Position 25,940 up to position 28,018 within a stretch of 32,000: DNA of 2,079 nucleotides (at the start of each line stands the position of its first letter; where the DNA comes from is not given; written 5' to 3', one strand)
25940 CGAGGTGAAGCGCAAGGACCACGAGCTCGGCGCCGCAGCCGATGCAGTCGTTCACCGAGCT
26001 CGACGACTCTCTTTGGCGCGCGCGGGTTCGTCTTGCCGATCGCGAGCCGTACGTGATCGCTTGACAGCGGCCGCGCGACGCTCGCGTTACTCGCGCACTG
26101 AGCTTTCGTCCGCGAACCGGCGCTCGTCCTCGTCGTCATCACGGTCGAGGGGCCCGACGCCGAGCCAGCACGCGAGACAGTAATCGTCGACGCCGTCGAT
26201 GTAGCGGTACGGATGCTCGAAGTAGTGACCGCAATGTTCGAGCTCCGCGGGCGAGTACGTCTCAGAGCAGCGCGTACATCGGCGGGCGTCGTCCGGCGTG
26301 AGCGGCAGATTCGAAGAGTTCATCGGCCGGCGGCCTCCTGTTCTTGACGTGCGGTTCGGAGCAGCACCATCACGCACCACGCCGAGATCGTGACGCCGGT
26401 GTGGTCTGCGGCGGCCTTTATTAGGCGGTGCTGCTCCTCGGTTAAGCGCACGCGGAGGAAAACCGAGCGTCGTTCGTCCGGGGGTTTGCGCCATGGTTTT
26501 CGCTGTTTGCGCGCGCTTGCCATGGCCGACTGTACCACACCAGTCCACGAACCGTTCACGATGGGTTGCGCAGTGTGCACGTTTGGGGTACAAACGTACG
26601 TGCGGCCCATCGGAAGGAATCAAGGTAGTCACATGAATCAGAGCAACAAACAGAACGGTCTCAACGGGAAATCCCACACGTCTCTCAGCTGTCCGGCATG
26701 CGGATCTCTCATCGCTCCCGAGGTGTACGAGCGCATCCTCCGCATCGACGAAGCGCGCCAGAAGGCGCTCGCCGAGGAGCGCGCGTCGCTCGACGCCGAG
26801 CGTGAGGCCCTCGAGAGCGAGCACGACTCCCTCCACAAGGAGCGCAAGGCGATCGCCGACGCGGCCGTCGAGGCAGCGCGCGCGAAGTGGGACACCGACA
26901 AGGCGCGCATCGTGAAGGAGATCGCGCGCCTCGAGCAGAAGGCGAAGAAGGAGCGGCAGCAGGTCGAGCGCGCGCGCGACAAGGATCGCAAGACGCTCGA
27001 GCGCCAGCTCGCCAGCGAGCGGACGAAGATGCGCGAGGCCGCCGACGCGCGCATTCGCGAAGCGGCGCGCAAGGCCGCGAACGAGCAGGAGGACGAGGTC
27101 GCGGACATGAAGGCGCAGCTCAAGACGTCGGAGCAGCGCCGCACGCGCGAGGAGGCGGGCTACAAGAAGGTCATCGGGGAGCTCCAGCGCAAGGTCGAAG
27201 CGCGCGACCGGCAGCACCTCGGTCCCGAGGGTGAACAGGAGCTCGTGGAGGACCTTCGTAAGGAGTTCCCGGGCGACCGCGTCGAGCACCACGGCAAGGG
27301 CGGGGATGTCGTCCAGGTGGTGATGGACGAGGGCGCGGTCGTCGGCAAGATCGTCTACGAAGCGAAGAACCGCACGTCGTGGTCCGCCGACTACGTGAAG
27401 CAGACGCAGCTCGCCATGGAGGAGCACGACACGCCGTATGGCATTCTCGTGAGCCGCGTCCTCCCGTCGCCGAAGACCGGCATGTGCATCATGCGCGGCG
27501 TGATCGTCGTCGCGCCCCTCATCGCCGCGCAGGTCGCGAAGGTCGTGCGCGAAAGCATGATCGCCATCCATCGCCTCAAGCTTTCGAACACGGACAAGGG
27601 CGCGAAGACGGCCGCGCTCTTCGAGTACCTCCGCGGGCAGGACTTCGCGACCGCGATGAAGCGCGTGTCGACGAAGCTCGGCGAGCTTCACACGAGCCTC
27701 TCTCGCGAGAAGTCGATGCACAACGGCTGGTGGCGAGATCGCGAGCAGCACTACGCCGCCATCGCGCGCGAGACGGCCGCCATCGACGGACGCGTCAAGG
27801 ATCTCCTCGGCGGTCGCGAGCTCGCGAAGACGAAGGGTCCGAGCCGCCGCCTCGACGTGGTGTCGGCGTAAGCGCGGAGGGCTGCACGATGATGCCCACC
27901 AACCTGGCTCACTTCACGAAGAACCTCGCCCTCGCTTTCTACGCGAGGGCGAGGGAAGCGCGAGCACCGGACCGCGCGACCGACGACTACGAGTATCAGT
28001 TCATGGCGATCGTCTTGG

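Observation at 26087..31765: Twin regulator-plus-DUF2130-like nuclease cassettes: candidate uncharacterised defence locus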

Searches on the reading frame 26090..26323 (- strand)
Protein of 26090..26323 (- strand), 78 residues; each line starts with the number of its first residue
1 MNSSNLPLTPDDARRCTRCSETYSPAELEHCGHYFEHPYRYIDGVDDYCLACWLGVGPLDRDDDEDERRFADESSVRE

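Call 8: search_protein_families(library=pfam, proteins=[window:26090-26323:-], max_evalue=0.1)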
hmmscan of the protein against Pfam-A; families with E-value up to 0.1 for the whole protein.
window:26090-26323:- (78 aa): 0 families

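Call 9: search_protein_families(library=padloc, proteins=[window:26090-26323:-], max_evalue=0.1)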
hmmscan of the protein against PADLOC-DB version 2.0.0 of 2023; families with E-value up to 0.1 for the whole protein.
window:26090-26323:- (78 aa): 0 families

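Call 10: search_protein_families(library=ncbifam, proteins=[window:26090-26323:-], max_evalue=0.1)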
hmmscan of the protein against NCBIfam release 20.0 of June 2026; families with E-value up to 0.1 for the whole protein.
window:26090-26323:- (78 aa): 0 families

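Call 78: search_protein_families(library=phrogs, proteins=[window:26090-26323:-], max_evalue=0.01)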
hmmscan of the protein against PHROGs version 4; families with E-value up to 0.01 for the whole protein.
window:26090-26323:- (78 aa): 0 families

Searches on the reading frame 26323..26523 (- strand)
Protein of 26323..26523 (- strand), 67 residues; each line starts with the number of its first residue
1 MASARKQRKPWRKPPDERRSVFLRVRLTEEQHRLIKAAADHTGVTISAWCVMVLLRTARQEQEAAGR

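Call 8: search_protein_families(library=pfam, proteins=[window:26323-26523:-], max_evalue=0.1)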
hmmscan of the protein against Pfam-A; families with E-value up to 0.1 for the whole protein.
window:26323-26523:- (67 aa): 5 families
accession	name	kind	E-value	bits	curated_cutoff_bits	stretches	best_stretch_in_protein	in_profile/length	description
PF21983.2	NikA-like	-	5.5e-07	30.1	27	1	17-56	1-40/72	Mobilization protein NikA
PF08681.18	TacA1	-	0.00012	22.5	21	1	23-60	2-39/80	Antitoxin TacA 1-like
PF09386.16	ParD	-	0.0002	22.1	27.3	1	23-64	4-47/80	Antitoxin ParD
PF05534.18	HicB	-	0.0039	17.5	21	1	15-51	12-48/51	HicB family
PF19807.5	DUF6290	-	0.0059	17.2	27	1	23-52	4-33/72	Family of unknown function (DUF6290)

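Call 9: search_protein_families(library=padloc, proteins=[window:26323-26523:-], max_evalue=0.1)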
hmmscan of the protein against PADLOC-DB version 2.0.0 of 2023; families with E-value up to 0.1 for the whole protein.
window:26323-26523:- (67 aa): 0 families

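Call 10: search_protein_families(library=ncbifam, proteins=[window:26323-26523:-], max_evalue=0.1)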
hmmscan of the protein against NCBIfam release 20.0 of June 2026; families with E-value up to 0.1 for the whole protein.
window:26323-26523:- (67 aa): 4 families
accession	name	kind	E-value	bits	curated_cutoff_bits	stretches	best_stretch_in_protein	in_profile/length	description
NF041264.1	MobA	equivalog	0.00077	19.9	80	1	18-51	2-35/91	plasmid mobilization protein MobA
NF038070.1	LmbU_fam_TF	subfamily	0.0041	17.1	125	1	5-54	119-168/171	LmbU family transcriptional regulator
NF046040.1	RelB_antitoxin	equivalog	0.0046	17.2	50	1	25-49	3-27/69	type II toxin-antitoxin system RelB family antitoxin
NF041451.1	DDP1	equivalog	0.093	12.9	150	1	9-52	42-85/169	DNA distortion polypeptide 1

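Call 78: search_protein_families(library=phrogs, proteins=[window:26323-26523:-], max_evalue=0.01)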
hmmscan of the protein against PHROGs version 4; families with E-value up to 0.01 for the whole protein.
window:26323-26523:- (67 aa): 1 family
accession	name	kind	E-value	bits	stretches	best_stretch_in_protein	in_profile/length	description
phrog_9151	-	moron, auxiliary metabolic gene and host takeover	0.0037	18.6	1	14-65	65-116/119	HicB-like antitoxin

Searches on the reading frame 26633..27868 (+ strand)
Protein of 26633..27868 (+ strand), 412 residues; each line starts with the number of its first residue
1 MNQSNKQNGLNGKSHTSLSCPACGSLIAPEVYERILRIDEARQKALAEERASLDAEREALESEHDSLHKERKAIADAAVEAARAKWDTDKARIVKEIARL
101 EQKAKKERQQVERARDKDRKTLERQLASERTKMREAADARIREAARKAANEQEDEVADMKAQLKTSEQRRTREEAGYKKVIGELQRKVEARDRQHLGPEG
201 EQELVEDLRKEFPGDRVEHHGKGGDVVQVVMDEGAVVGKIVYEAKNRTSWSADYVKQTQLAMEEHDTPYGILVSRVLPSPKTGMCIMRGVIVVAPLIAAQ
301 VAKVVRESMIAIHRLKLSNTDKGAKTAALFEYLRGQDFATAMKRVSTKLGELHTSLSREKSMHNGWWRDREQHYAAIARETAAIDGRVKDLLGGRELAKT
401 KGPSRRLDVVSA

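Call 8: search_protein_families(library=pfam, proteins=[window:26633-27868:+], max_evalue=0.1)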
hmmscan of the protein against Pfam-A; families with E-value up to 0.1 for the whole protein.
window:26633-27868:+ (412 aa): 1 family
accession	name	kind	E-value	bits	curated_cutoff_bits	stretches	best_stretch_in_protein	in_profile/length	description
PF09903.14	DUF2130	-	1.6e-24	87.1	26.7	1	170-383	8-238/255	Uncharacterized protein conserved in bacteria (DUF2130)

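Call 9: search_protein_families(library=padloc, proteins=[window:26633-27868:+], max_evalue=0.1)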
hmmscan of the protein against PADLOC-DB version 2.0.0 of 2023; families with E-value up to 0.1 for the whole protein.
window:26633-27868:+ (412 aa): 5 families
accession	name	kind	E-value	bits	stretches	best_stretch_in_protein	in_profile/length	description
PDLC03865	LmuB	-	1.4e-05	21.5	1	15-189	507-696/1007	-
PDLC03859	LmuB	-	0.0028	14.9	1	16-186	330-449/611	-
PDLC03841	LeoBC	-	0.017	12.2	1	55-394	290-593/601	-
PDLC03868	LmuB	-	0.023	11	1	15-210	491-677/1035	-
PDLC04886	PDC-S06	-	0.077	9.7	0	15-194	253-435/727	-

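Call 10: search_protein_families(library=ncbifam, proteins=[window:26633-27868:+], max_evalue=0.1)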
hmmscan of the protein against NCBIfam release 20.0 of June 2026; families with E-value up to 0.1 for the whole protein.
window:26633-27868:+ (412 aa): 4 families
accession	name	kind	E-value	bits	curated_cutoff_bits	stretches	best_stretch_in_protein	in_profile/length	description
NF045487.1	ASRP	equivalog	5.9e-06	25.2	300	1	6-193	292-450/593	archaea-specific SMC-related protein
TIGR02168.1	SMC_prok_B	equivalog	0.0012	16.7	567.35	1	35-214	324-505/1181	chromosome segregation protein SMC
TIGR02169.1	SMC_prok_A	equivalog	0.0048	14.6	729.4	1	40-214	667-841/1165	chromosome segregation protein SMC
NF002572.0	PRK02224.1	equivalog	0.0099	14.2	1087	1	19-219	453-650/888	DNA double-strand break repair ATPase Rad50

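Call 17: find_encoding_contigs(protein=window:26633-27868:+, flank=10000, max_places=6)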
Protein window:26633-27868:+ (412 aa): no gene with exactly this product is on record in the collection.

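Call 30: find_homologous_proteins(query=window:26633-27868:+)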
Query window:26633-27868:+ (412 aa): 25 proteins with E <= 0.001 among 8000 candidates.
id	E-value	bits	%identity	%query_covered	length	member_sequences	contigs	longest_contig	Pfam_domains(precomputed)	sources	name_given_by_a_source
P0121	6.4e-259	876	100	100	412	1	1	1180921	PF09903.15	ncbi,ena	-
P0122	4.2e-196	670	77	99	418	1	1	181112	PF09903.15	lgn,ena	-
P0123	4.8e-159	548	65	99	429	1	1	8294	PF09903.15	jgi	-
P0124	3.5e-135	469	59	95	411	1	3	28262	PF09903.15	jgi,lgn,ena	-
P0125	2.1e-125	437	57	95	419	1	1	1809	PF09903.15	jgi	jgi:hypothetical protein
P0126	1.6e-121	424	53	95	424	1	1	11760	PF09903.15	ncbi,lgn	-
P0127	3.6e-104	367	49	93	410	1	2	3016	PF09903.15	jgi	jgi:hypothetical protein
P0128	1.2e-102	362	48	96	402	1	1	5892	PF09903.15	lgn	-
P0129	6.7e-96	340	46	96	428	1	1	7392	PF09903.15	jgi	jgi:hypothetical protein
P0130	6.4e-94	334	46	95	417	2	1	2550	PF09903.15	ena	-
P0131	5.2e-92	327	55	58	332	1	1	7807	PF09903.15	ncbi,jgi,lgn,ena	jgi:hypothetical protein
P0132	2.2e-87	312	43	94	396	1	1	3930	PF09903.15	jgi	-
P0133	3.6e-81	292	41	96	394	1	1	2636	PF09903.15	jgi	jgi:hypothetical protein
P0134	4.9e-77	278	40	92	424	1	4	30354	PF09903.15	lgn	-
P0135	2.2e-75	273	43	69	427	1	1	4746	PF09903.15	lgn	-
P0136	2.7e-74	269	38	92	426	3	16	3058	PF09903.15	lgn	-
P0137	2.9e-74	269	39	94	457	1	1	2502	PF09903.15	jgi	jgi:hypothetical protein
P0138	7.7e-54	202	38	77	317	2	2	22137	PF09903.15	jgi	jgi:hypothetical protein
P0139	9.5e-31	126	28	92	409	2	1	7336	PF09903.15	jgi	-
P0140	2.5e-28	118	28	92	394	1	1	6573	PF09903.15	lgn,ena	-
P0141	6.9e-17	80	28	59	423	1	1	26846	PF09903.15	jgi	jgi:hypothetical protein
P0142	7.4e-17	80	27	92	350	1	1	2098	PF09903.15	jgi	jgi:hypothetical protein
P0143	7.9e-17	80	27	91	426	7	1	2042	PF09903.15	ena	-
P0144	5.9e-16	77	24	91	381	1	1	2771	PF09903.15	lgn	-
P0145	3.5e-13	68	27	53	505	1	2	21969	PF09903.15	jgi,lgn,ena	-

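Call 31: find_encoding_contigs(protein=P0122, flank=8000, max_places=2)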
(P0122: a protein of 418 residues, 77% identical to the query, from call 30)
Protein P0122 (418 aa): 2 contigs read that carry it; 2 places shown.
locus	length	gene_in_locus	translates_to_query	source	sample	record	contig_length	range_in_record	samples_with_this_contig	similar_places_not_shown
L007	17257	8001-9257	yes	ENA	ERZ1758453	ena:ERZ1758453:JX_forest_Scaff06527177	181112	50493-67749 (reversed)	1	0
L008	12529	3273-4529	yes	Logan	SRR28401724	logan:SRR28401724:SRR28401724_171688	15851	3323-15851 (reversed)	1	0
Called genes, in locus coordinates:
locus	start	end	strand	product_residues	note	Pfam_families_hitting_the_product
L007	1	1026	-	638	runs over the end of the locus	PF10282:Lactonase (faint), PF03150:CCP_MauG (faint)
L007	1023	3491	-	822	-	-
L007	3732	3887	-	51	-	-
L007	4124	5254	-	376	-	-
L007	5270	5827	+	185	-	-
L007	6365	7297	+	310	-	-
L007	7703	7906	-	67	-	PF21983:NikA-like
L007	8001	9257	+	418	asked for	PF09903:DUF2130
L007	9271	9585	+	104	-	-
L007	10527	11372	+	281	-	PF07813:LTXXQ (weak)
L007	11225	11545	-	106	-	-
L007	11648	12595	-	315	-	PF04185:Phosphoesterase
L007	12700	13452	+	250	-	PF02535:Zip (weak)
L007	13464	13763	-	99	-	-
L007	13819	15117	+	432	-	-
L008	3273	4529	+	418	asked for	PF09903:DUF2130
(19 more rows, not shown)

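Call 32: find_encoding_contigs(protein=P0124, flank=8000, max_places=2)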
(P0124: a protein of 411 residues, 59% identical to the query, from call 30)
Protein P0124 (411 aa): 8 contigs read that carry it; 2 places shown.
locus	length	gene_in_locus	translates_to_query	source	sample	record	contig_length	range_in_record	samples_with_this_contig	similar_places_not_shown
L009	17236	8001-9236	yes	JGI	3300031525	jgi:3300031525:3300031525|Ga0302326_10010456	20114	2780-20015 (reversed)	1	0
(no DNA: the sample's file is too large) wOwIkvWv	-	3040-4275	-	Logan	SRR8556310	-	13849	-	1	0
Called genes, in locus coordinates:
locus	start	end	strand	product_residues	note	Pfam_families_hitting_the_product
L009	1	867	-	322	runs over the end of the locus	?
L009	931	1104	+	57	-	-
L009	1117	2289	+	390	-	PF01546:Peptidase_M20, PF07687:M20_dimer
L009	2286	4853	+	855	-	-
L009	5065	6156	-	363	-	PF00589:Phage_integrase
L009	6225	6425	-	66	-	-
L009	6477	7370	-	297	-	-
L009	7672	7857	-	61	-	PF21983:NikA-like (weak)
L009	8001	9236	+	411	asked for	PF09903:DUF2130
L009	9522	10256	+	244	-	-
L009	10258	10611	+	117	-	-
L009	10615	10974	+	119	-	-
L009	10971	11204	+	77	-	-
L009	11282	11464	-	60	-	-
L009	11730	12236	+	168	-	PF01661:Macro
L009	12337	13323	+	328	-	PF04229:GrpB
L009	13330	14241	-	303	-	-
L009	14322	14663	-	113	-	-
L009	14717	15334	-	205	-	-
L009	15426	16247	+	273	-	-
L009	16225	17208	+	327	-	PF01612:DNA_pol_A_exo1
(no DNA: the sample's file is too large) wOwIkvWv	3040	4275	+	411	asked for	PF09903:DUF2130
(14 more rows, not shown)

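Call 48: predict_structure(alignment_id=A2)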
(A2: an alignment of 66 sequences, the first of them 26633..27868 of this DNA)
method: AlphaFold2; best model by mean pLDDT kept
length: 412 residues; sequences in the alignment: 66
mean_pLDDT: 81.1   pTM: 0.39
mean pLDDT of the five models: 81.1, 81.1, 80.4, 79.1, 76.7
residues with pLDDT >= 90: 204; 70-90: 132; 50-70: 28; < 50: 48
segments of 3 or more residues with pLDDT < 50: 1-16, 187-196, 393-412
pLDDT, mean of each block of 10 residues (from residue 1): 33 46 79 85 93 95 95 93 93 93 93 92 93 92 91 90 86 76 50 53 94 95 85 96 92 95 95 93 90 92 91 81 70 76 68 74 79 78 73 51 43 40
secondary structure, 60 per line:
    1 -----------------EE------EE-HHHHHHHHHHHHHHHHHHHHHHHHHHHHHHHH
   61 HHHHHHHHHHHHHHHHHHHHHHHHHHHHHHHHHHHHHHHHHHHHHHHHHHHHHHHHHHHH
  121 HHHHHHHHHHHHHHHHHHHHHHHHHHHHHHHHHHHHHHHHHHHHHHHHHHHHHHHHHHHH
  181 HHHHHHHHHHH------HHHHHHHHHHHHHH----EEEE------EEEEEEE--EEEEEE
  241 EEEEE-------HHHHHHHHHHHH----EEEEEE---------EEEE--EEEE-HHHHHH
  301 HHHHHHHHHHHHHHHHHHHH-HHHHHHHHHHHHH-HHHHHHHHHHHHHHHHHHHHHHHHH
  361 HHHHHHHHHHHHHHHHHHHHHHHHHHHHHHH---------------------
elements in order: H29-191 H198-211 E216-219 E226-232 E235-245 H253-264 E269-274 E284-287 E290-293 H295-320 H322-334 H336-391

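Call 53: fold_search(model_id=the predicted structure, library=pdb)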
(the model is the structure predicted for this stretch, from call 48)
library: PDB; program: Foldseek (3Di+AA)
matches with E <= 10: 455; with E <= 0.001: 0
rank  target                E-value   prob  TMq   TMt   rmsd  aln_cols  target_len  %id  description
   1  9ki0_A                4.4e-02  0.85  0.18  0.07   5.4       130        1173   15  structure of DdmD dimer with ssDNA with AGS (released 2025-02-19)
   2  9bgk_F                5.4e-02  0.90  0.17  0.07   4.6       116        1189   18  Structure of V.cholera DdmDE (2D:1E) in complex with DNA (released 2024-10-23)
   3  6hz4_M                6.9e-02  0.69  0.16  0.19   8.0       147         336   11  Structure of McrBC without DNA binding domains (one half of the full complex) (released 2019-07-24)
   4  7zrz_AP1              1.5e-01  0.63  0.15  0.30   6.2        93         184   18  Structure of the human tRNA splicing endonuclease defines substrate recognition (released 2023-05-17)
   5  9ezy_A                1.6e-01  0.60  0.18  0.08   5.8       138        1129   18  Vibrio cholerae DdmD-DdmE holo complex (released 2024-09-04)
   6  3p1z_B                1.9e-01  0.63  0.12  0.25   3.8        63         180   19  Crystal structure of the Aperopyrum pernix RNA splicing endonuclease (released 2011-08-10)
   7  9va7_A                1.9e-01  0.20  0.13  0.13  13.7       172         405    6  Crystal structure of legionella effector Lem17 in complex with IP6 (released 2026-01-21)
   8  9va7_F                3.0e-01  0.16  0.11  0.11  11.1       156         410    5  Crystal structure of legionella effector Lem17 in complex with IP6 (released 2026-01-21)
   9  3icu                  3.4e-01  0.18  0.13  0.25   6.9       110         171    9  Protease-associated domain of the E3 ligase grail (released 2009-09-29)
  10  9va7_G                3.4e-01  0.16  0.12  0.12  11.1       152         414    6  Crystal structure of legionella effector Lem17 in complex with IP6 (released 2026-01-21)
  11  9nf4_C                3.6e-01  0.08  0.09  0.21  17.0       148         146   10  Cg10062 E114N mutant apo (released 2025-04-02)
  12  9ng7_A                4.1e-01  0.07  0.09  0.24  14.2       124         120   16  cis-CaaD H28A mutant (released 2025-04-02)
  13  8a4c_C                5.3e-01  0.21  0.12  0.23   7.8        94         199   10  Structure of human Rep15:Rab3B complex. (released 2022-08-10)
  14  3ajv_D                5.7e-01  0.33  0.11  0.24   4.0        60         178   18  Splicing endonuclease from Aeropyrum pernix (released 2010-11-17)
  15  7aer_A                5.7e-01  0.09  0.10  0.25  12.7       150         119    9  Rebuilt and re-refined PDB entry 5yep: tri-AMPylated Shewanella oneidensis HEPN toxin in complex with MNT antitoxin (released 2020-12-30)
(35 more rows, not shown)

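Call 78: search_protein_families(library=phrogs, proteins=[window:26633-27868:+], max_evalue=0.01)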
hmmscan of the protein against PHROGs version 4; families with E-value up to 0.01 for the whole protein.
window:26633-27868:+ (412 aa): 1 family
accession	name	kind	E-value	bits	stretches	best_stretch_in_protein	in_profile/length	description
phrog_77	-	DNA, RNA and nucleotide metabolism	2.5e-05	24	1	13-177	623-768/967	SbcC-like subunit of palindrome specific endonuclease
